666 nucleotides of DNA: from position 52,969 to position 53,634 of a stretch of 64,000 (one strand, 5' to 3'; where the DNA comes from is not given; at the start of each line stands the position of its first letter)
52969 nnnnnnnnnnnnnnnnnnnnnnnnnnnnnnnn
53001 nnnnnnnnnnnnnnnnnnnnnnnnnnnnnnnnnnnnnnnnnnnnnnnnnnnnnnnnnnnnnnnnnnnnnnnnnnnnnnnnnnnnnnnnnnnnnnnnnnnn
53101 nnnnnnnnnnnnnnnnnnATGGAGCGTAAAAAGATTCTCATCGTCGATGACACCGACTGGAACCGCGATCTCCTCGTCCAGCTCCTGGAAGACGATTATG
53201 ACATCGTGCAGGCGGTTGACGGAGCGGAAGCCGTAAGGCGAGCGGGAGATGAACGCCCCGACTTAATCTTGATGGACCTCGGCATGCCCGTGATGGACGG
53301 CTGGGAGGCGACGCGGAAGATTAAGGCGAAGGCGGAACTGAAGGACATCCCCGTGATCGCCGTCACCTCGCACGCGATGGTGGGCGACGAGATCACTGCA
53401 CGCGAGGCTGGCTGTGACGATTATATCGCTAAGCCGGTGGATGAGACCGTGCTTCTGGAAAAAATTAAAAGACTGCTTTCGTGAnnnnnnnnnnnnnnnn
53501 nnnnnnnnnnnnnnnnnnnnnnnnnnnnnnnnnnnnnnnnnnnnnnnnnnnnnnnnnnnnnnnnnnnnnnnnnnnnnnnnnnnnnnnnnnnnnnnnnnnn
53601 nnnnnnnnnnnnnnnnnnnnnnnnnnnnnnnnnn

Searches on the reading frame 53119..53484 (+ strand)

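Call 67: search_protein_families(library=pfam, proteins=[window:53119-53484:+], max_evalue=0.0001)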
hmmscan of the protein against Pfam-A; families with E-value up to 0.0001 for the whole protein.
window:53119-53484:+ (121 aa): 1 family
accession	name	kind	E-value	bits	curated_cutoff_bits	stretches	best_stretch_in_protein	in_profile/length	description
PF00072.30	Response_reg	-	1.5e-27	96.4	30.2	1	6-117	1-111/111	Response regulator receiver domain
